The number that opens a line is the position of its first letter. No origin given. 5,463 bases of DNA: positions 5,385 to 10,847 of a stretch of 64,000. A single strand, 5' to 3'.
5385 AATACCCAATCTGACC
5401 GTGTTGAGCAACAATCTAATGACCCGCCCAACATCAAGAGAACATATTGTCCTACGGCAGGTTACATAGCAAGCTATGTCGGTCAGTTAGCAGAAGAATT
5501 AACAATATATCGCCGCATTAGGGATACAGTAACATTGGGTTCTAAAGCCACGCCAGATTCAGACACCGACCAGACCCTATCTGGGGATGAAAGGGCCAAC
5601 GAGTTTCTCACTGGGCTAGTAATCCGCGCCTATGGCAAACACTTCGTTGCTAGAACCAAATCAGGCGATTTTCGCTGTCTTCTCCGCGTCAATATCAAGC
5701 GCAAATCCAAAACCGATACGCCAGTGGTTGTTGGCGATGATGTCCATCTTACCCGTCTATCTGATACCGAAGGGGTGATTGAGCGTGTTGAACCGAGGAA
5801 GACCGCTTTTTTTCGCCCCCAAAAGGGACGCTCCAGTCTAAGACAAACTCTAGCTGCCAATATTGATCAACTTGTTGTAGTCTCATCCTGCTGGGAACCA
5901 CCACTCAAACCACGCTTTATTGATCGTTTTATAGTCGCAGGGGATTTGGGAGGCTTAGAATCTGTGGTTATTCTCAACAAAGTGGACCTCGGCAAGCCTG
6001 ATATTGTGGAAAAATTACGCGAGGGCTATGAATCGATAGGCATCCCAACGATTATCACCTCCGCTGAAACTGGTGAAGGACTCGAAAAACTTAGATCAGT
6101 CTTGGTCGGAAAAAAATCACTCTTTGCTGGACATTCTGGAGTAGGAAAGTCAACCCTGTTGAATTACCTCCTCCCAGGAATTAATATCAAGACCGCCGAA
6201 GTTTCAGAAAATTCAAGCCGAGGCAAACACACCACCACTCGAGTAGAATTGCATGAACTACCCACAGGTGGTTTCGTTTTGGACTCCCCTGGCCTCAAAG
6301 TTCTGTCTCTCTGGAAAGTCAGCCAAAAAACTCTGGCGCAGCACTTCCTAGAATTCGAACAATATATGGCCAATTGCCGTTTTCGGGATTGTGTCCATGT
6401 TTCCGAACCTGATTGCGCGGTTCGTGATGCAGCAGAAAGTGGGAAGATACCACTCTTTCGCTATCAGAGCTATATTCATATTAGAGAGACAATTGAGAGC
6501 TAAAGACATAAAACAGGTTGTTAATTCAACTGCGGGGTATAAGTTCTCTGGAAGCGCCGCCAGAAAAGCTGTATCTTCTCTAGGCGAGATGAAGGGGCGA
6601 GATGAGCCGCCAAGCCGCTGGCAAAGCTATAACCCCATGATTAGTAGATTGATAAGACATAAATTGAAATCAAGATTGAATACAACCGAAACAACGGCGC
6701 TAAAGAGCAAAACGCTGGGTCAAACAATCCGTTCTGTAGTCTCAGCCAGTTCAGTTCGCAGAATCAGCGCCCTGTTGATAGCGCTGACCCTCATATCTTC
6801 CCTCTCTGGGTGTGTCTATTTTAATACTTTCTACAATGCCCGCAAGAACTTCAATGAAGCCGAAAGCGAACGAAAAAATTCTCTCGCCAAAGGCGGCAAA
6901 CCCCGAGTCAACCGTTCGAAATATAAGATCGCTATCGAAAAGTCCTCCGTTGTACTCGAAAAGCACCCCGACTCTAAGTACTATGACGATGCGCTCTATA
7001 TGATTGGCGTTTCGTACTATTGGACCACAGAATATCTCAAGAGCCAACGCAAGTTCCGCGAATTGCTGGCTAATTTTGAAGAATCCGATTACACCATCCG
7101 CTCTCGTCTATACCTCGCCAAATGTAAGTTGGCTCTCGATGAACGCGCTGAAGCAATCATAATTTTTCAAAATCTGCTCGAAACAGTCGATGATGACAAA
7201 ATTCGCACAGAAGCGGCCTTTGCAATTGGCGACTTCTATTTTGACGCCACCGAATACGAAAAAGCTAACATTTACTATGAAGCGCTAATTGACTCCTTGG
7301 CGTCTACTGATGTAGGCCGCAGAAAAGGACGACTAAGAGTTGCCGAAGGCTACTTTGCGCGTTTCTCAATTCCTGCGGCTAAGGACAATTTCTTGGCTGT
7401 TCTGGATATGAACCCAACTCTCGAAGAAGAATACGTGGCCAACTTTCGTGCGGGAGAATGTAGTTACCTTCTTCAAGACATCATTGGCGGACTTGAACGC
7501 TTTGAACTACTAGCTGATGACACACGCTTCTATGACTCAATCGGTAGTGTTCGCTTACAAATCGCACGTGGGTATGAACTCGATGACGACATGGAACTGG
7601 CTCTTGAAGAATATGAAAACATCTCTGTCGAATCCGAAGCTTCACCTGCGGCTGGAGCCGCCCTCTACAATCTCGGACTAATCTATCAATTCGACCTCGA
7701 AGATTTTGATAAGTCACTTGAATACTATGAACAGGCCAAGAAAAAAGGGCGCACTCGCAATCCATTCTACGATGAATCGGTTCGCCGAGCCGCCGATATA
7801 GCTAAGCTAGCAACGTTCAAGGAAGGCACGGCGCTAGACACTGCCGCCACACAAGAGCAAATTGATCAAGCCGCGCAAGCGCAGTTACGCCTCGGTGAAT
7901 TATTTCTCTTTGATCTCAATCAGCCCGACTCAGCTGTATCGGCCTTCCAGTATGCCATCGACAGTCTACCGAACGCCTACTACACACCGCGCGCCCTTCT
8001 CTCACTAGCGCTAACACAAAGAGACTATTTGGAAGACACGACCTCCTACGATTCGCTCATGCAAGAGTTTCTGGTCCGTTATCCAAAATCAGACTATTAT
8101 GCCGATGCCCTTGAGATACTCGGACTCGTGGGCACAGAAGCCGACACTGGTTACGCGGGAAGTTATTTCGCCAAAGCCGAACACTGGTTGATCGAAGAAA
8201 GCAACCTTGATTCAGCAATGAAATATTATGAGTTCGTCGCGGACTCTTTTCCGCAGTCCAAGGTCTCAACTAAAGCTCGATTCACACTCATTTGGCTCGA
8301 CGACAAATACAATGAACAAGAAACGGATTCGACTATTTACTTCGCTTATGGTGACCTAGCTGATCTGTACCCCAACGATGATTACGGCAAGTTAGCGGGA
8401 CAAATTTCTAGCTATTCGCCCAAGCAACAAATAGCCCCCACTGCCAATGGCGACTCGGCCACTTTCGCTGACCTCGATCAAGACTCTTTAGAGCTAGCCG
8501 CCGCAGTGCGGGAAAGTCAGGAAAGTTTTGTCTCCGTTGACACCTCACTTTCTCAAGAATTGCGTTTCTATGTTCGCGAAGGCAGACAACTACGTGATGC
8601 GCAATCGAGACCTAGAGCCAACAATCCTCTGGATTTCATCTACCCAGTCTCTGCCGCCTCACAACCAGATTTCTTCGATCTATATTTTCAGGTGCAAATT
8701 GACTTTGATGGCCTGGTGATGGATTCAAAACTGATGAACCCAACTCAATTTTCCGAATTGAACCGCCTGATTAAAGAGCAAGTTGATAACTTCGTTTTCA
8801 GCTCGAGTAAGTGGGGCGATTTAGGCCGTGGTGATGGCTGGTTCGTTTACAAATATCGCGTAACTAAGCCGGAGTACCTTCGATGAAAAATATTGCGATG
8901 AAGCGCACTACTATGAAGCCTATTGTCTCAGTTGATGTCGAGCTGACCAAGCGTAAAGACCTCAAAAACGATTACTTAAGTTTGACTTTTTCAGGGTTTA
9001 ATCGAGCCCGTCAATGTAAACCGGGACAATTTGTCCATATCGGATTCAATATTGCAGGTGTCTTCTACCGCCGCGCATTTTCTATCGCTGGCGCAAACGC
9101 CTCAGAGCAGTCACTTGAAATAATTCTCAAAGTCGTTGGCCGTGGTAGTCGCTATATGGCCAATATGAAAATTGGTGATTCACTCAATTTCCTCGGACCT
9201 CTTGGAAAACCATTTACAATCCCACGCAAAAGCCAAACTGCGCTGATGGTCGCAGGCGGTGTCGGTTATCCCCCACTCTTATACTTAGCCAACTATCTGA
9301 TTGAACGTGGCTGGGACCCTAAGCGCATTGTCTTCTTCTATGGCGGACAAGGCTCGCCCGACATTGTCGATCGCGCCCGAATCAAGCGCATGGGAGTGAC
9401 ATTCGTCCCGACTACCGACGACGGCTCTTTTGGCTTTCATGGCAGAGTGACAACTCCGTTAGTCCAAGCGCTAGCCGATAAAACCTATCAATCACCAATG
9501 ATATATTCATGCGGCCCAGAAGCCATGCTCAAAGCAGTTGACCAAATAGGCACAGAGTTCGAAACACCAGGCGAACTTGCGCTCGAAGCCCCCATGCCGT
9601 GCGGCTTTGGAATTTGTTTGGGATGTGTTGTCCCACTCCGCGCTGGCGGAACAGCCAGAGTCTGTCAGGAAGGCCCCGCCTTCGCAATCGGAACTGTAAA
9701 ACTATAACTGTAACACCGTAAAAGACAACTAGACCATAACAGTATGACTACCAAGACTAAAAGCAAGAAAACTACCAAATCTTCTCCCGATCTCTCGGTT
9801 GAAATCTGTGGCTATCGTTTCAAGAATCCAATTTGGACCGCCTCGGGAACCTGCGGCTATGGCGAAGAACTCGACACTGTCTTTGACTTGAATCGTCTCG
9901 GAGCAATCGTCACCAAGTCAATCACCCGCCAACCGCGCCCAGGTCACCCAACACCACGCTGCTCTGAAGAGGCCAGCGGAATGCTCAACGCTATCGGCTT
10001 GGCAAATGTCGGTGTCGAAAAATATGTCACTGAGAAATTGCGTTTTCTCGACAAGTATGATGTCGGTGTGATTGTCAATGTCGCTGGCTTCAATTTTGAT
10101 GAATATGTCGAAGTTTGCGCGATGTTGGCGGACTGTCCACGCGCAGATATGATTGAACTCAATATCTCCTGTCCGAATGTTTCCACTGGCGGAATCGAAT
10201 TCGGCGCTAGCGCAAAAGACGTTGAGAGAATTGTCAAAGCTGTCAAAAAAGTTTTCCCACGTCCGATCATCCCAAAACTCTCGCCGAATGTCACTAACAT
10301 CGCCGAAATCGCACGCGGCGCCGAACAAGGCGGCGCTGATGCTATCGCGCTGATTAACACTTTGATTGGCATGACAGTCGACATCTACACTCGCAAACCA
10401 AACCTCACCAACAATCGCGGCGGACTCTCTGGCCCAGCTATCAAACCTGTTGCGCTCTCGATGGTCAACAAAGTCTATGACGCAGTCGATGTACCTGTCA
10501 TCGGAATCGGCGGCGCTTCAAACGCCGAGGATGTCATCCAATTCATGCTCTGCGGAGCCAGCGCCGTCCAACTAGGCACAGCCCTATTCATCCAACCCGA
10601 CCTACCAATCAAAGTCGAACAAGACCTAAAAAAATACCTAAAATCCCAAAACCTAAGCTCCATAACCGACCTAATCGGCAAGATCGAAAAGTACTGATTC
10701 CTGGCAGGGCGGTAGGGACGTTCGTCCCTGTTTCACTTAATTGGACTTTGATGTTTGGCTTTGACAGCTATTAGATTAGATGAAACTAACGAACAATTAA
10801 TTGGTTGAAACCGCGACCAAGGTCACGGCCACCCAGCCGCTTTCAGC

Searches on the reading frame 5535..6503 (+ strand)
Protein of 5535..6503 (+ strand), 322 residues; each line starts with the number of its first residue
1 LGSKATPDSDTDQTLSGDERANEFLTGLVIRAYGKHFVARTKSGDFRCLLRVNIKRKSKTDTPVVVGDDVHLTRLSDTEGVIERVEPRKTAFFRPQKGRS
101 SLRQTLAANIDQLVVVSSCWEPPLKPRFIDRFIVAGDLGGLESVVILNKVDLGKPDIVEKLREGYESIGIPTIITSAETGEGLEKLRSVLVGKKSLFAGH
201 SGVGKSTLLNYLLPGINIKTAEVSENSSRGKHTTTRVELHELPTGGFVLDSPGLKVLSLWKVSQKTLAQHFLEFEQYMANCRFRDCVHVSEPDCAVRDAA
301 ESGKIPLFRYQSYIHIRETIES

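Call 54: search_protein_families(library=ncbifam, proteins=[window:5535-6503:+], max_evalue=1e-15)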
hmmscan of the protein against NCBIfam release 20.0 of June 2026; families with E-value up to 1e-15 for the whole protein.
window:5535-6503:+ (322 aa): 3 families
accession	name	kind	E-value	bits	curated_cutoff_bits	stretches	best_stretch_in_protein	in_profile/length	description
NF008931.0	PRK12288.1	equivalog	1.9e-79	267.3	360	1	16-321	31-334/347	small ribosomal subunit biogenesis GTPase RsgA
TIGR00157.1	TIGR00157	equivalog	9.4e-71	238.2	100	1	64-316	1-245/247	ribosome small subunit-dependent GTPase A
NF008932.0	PRK12289.1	equivalog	1.9e-54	185.1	483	1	47-314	42-295/363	small ribosomal subunit biogenesis GTPase RsgA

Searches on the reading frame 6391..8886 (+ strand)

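Call 54: search_protein_families(library=ncbifam, proteins=[window:6391-8886:+], max_evalue=1e-15)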
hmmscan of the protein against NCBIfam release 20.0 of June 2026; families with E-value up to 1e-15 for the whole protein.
window:6391-8886:+ (831 aa): 3 families
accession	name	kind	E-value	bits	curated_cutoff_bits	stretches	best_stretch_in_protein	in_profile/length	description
NF052312.1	T9SS_PorW_SprE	equivalog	3.2e-21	75.7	250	1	173-478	71-383/716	type IX secretion system periplasmic lipoprotein PorW/SprE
TIGR02795.1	tol_pal_ybgF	equivalog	3.8e-19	69.4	90.1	0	173-264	13-104/119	tol-pal system protein YbgF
TIGR03302.1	OM_YfiO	subfamily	7.2e-16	58.4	81.4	0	127-224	3-95/239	outer membrane protein assembly factor BamD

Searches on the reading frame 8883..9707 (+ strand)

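Call 54: search_protein_families(library=ncbifam, proteins=[window:8883-9707:+], max_evalue=1e-15)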
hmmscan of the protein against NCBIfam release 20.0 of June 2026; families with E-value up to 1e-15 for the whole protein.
window:8883-9707:+ (274 aa): 12 families
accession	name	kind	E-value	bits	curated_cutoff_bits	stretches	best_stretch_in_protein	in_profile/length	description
NF000799.0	PRK00054.1-4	equivalog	4.2e-43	147.3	314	1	21-274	9-258/258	dihydroorotate dehydrogenase electron transfer subunit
NF000797.0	PRK00054.1-2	equivalog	1.6e-42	145.6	270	1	9-273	7-266/267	dihydroorotate dehydrogenase electron transfer subunit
NF000796.0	PRK00054.1-1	equivalog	3.5e-37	128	224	1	39-269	23-232/254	dihydroorotate dehydrogenase electron transfer subunit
NF004862.0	PRK06222.1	subfamily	9.6e-33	113.9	220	1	20-268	3-244/281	sulfide/dihydroorotate dehydrogenase-like FAD/NAD-binding protein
NF000798.0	PRK00054.1-3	equivalog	1.8e-32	112.9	219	1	21-268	10-238/244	dihydroorotate dehydrogenase electron transfer subunit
NF009414.0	PRK12778.1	equivalog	4.9e-31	107.7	1103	1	22-270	5-246/752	bifunctional dihydroorotate dehydrogenase B NAD binding subunit/NADPH-dependent glutamate synthase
NF006220.0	PRK08345.1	subfamily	1.8e-20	73.3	395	1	32-268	30-283/294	cytochrome-c3 hydrogenase subunit gamma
NF009415.0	PRK12779.1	equivalog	3.9e-19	68.1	1519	1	16-257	648-900/944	putative bifunctional glutamate synthase subunit beta/2-polyprenylphenol hydroxylase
NF040830.1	sulfhyd_ShyC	equivalog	4.9e-17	62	600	0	19-167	9-157/288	NAD(P)-dependent hydrogenase/sulfhydrogenase 2 subunit gamma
NF040810.1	BenC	equivalog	1.8e-16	60.2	430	1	16-222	104-314/333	benzoate 1,2-dioxygenase electron transfer component BenC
NF045803.1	MethMoxFADbindMmoC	equivalog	6.2e-16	58.1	500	1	41-229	136-331/343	aromatic/alkene monooxygenase hydroxylase FAD-binding subunit MmoC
NF058606.1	GlBtMonoRdsGbcB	equivalog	9.5e-16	57.6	500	0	46-222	44-231/362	glycine betaine monooxygenase reductase subunit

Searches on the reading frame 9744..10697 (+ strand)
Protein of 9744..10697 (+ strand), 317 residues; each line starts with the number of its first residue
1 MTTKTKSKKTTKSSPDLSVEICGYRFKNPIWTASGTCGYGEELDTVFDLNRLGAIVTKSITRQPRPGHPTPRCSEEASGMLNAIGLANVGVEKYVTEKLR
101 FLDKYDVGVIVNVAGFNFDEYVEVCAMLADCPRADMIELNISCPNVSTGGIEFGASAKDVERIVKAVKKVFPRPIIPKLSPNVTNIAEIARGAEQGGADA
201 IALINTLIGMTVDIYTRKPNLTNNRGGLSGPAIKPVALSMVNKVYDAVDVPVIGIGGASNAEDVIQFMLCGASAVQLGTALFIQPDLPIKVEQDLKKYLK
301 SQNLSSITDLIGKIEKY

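Call 54: search_protein_families(library=ncbifam, proteins=[window:9744-10697:+], max_evalue=1e-15)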
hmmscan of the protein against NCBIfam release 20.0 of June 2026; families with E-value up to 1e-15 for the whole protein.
window:9744-10697:+ (317 aa): 16 families
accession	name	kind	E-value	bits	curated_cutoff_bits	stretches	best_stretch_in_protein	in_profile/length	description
NF005574.0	PRK07259.1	equivalog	7.6e-122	406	269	1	16-315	4-303/304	dihydroorotate dehydrogenase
TIGR01037.2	pyrD_sub1_fam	subfamily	1.1e-107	359.6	270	1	17-312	1-297/300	dihydroorotate dehydrogenase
NF041011.1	dihydoor_dh_Arch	equivalog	7.4e-71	238.6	330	1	19-313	1-286/289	dihydroorotate dehydrogenase PyrD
NF006183.0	PRK08318.1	equivalog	1.2e-45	156.1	335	1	16-313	3-318/422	NAD-dependent dihydropyrimidine dehydrogenase subunit PreA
NF002702.0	PRK02506.1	equivalog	1.8e-44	152.2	301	1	16-315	3-310/313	dihydroorotate oxidase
NF003645.0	PRK05286.1-2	equivalog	5.6e-32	111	366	1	7-314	36-354/359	quinone-dependent dihydroorotate dehydrogenase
NF003652.0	PRK05286.2-5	equivalog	5.5e-31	108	267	1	5-307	39-352/353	quinone-dependent dihydroorotate dehydrogenase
TIGR01036.1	pyrD_sub2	equivalog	3.4e-29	101.7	200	1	11-313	40-353/356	dihydroorotate dehydrogenase (quinone)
NF003650.0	PRK05286.2-3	equivalog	1.2e-27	96.9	477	1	9-315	65-389/393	quinone-dependent dihydroorotate dehydrogenase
NF003648.0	PRK05286.2-1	equivalog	4.8e-27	94.8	433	1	7-313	41-354/360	quinone-dependent dihydroorotate dehydrogenase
NF003651.0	PRK05286.2-4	equivalog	1.6e-26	92.8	448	1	10-313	55-374/377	quinone-dependent dihydroorotate dehydrogenase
NF005741.0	PRK07565.1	subfamily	3.7e-25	88.7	303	1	16-315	3-307/335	dihydroorotate dehydrogenase-like protein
NF003649.0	PRK05286.2-2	equivalog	3.3e-22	78.9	505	1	7-313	40-348/351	quinone-dependent dihydroorotate dehydrogenase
NF003647.0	PRK05286.1-5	equivalog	2.9e-21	75.7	619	1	11-312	43-351/354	quinone-dependent dihydroorotate dehydrogenase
NF003646.0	PRK05286.1-4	equivalog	1.4e-20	73.4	457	1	8-283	36-323/341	quinone-dependent dihydroorotate dehydrogenase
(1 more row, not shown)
